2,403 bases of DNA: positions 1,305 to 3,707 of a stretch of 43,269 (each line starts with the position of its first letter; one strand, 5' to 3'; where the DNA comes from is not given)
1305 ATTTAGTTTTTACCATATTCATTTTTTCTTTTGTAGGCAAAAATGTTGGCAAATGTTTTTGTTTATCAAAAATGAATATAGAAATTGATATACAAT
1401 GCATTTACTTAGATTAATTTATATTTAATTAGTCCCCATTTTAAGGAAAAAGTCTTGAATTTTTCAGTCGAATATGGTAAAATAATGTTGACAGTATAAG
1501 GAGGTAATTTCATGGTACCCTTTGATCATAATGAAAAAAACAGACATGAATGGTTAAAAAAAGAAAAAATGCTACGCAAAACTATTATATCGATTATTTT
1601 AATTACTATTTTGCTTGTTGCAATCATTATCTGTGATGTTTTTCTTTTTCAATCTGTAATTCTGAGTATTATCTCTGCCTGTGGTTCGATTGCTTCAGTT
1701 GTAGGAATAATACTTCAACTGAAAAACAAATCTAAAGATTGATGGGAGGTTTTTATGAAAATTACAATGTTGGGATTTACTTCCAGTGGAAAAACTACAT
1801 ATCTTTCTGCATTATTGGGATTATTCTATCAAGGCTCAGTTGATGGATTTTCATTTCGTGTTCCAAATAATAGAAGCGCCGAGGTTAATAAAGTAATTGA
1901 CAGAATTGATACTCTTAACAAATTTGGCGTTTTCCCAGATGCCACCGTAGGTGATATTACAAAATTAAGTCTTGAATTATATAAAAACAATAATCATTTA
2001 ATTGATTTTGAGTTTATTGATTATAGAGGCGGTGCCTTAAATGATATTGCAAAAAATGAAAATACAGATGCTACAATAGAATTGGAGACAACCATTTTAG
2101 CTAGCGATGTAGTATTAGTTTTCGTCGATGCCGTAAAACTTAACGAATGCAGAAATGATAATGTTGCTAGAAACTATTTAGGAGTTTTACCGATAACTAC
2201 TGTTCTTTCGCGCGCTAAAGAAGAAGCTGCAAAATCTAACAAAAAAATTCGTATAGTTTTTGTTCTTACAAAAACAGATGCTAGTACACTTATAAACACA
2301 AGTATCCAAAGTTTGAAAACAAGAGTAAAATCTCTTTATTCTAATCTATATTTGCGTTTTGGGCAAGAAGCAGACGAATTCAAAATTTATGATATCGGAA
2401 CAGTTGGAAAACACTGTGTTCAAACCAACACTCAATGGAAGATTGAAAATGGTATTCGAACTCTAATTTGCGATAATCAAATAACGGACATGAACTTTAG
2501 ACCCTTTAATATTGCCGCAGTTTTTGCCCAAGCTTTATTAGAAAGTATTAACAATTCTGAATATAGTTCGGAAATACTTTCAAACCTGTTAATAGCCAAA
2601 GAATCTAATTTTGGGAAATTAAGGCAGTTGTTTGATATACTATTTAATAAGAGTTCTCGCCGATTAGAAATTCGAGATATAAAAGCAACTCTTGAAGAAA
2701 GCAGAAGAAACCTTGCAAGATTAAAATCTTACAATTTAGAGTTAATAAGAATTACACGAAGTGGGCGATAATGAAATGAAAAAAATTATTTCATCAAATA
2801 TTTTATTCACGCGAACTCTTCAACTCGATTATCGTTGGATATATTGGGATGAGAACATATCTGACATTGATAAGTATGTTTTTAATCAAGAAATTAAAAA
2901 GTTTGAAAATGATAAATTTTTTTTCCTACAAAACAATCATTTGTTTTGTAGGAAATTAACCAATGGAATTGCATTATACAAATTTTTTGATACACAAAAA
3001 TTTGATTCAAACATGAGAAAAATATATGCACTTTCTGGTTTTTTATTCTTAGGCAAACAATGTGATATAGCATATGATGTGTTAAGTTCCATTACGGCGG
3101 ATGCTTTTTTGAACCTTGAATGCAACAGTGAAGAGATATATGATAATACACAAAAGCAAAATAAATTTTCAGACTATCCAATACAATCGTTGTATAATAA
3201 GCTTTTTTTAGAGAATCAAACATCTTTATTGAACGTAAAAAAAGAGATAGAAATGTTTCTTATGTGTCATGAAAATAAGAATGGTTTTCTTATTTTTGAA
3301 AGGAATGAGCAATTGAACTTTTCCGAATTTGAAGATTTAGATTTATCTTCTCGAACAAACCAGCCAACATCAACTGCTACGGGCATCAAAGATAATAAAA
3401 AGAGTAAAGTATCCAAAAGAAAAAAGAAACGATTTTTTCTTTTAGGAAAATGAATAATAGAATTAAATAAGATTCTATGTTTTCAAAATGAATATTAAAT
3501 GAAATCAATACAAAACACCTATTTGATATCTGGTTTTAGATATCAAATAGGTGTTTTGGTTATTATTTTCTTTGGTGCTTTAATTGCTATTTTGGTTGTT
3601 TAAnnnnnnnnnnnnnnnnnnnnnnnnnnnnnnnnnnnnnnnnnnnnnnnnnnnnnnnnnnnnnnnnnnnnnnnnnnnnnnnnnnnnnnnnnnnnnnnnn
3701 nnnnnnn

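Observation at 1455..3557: Small TM protein + TRAFAC-type GTPase + orphan protein: a self-contained cargo operon and candidate undescribed GTPase-centred defence/abortive-infection system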

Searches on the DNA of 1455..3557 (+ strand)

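Call 91: search_dna_similar(query=window:1455-3557:+, collection=plasmids, mode=distant, max_rows=10)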
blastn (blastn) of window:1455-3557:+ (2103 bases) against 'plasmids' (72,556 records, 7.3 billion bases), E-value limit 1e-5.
No match.

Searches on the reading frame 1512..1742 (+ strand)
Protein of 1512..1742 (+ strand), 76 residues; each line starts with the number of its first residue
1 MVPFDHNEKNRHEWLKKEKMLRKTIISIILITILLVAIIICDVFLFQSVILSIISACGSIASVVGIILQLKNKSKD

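Call 3: search_protein_families(library=pfam, proteins=[window:1512-1742:+], max_evalue=1)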
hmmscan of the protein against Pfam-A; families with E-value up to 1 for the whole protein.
window:1512-1742:+ (76 aa): 8 families
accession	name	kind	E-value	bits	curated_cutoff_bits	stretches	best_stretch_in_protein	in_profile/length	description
PF12420.13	DUF3671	-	0.005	16.8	34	1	13-74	148-213/223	Fam-L, Fam-M like protein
PF20197.3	DUF6560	-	0.049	14.2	27.8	1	8-70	39-102/174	Family of unknown function (DUF6560)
PF20990.2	DUF2207_C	-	0.059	13.5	33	1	10-68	122-184/247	Predicted membrane protein (DUF2207) C-terminal domain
PF25539.1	Bestrophin_2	-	0.11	12.5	27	1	9-70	4-70/288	Bacterial/Fungal Bestrophin protein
PF20237.3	DUF6594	-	0.13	12.6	30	1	6-65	154-215/238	Family of unknown function (DUF6594)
PF18160.6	SLATT_5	-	0.24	11.2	29.5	1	17-75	23-86/192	SMODS and SLOG-associating 2TM effector domain family 5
PF20447.3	DUF6704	-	0.55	10.9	27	1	25-69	9-55/68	Family of unknown function (DUF6704)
PF05399.16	EVI2A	-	0.63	10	25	1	5-51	110-158/231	Ectropic viral integration site 2A protein (EVI2A)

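Call 4: search_protein_families(library=padloc, proteins=[window:1512-1742:+], max_evalue=1)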
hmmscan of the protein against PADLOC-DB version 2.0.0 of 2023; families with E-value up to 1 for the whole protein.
window:1512-1742:+ (76 aa): 1 family
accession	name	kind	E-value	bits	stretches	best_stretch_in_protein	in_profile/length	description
PDLC01992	CARF_m9--CARF_TM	-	1.2e-05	23.1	1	18-70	165-219/223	-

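Call 5: search_protein_families(library=ncbifam, proteins=[window:1512-1742:+], max_evalue=1)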
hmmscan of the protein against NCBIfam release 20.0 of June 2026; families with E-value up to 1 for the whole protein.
window:1512-1742:+ (76 aa): 8 families
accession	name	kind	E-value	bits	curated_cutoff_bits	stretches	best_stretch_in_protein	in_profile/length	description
TIGR01597.1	PYST-B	paralog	0.0054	16.2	175.5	1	12-64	188-241/256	Plasmodium yoelii subtelomeric family PYST-B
NF049893.1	spr0155_permease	equivalog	0.035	14.4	120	1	9-49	52-92/165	ABC transporter permease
TIGR00964.1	secE_bact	equivalog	0.064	13.2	27.55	1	13-52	16-53/57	preprotein translocase subunit SecE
NF038277.1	accessory_MacP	equivalog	0.067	13.7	45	1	9-45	61-97/98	cell wall synthase accessory phosphoprotein MacP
NF033634.1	SLATT_1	domain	0.067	13.2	41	1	24-72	28-76/132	SLATT domain-containing protein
NF046000.1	MAG1210_fam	subfamily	0.093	11.4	275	1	7-73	48-123/550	MAG1210 family protein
NF033598.2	elast_bind_EbpS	equivalog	0.33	9.8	300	1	7-40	290-323/498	elastin-binding protein EbpS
NF042931.1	SAG1386_EF1546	equivalog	0.65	10.1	80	1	9-45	15-50/158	SAG1386/EF1546 family surface-associated protein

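Call 6: search_protein_families(library=phrogs, proteins=[window:1512-1742:+], max_evalue=1)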
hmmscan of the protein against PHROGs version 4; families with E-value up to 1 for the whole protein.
window:1512-1742:+ (76 aa): 4 families
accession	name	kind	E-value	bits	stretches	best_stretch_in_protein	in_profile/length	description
phrog_7476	-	unknown function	0.012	16.8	1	6-55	24-71/85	-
phrog_297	-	lysis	0.13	13.1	1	15-68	15-68/176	holin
phrog_18714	-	unknown function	0.21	12.6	1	9-58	28-79/102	-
phrog_29806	-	unknown function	0.44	11.7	1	19-61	55-95/130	-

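Call 59: search_protein_families(library=pfam, alignment_id=A2, max_evalue=1)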
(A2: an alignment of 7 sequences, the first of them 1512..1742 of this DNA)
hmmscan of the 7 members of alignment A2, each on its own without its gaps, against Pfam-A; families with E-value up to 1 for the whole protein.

A. member 1, window:1512-1742:+ (76 aa): 8 families
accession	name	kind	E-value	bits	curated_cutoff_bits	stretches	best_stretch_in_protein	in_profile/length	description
PF12420.13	DUF3671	-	0.005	16.8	34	1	13-74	148-213/223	Fam-L, Fam-M like protein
PF20197.3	DUF6560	-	0.049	14.2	27.8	1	8-70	39-102/174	Family of unknown function (DUF6560)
PF20990.2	DUF2207_C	-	0.059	13.5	33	1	10-68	122-184/247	Predicted membrane protein (DUF2207) C-terminal domain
PF25539.1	Bestrophin_2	-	0.11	12.5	27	1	9-70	4-70/288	Bacterial/Fungal Bestrophin protein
PF20237.3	DUF6594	-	0.13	12.6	30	1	6-65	154-215/238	Family of unknown function (DUF6594)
PF18160.6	SLATT_5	-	0.24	11.2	29.5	1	17-75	23-86/192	SMODS and SLOG-associating 2TM effector domain family 5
PF20447.3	DUF6704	-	0.55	10.9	27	1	25-69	9-55/68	Family of unknown function (DUF6704)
PF05399.16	EVI2A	-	0.63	10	25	1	5-51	110-158/231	Ectropic viral integration site 2A protein (EVI2A)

B. families by the number of members that match (of 7 scanned): 37 families (the first 25 are shown)
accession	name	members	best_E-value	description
PF20990.2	DUF2207_C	4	0.0069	Predicted membrane protein (DUF2207) C-terminal domain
PF12420.13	DUF3671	2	0.005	Fam-L, Fam-M like protein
PF18186.6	SLATT_4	2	0.03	SMODS and SLOG-associating 2TM effector domain family 4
PF13829.11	DUF4191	2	0.042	Domain of unknown function (DUF4191)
PF20237.3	DUF6594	2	0.13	Family of unknown function (DUF6594)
PF16938.10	Phage_holin_Dp1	2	0.15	Putative phage holin Dp-1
PF13903.11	Claudin_2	1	3.3e-05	PMP-22/EMP/MP20/Claudin tight junction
PF10990.13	DUF2809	1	0.00024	Protein of unknown function (DUF2809)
PF00083.30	Sugar_tr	1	0.00029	Sugar (and other) transporter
PF04647.20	AgrB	1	0.00047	Accessory gene regulator B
PF13373.11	Dsc3_C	1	0.0021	DSC E3 ubiquitin ligase complex subunit 3, C-terminal domain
PF15012.11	DUF4519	1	0.0031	Domain of unknown function (DUF4519)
PF11026.13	DUF2721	1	0.0032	Protein of unknown function (DUF2721)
PF03606.21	DcuC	1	0.0055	C4-dicarboxylate anaerobic carrier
PF08551.15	DUF1751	1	0.0058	Eukaryotic integral membrane protein (DUF1751)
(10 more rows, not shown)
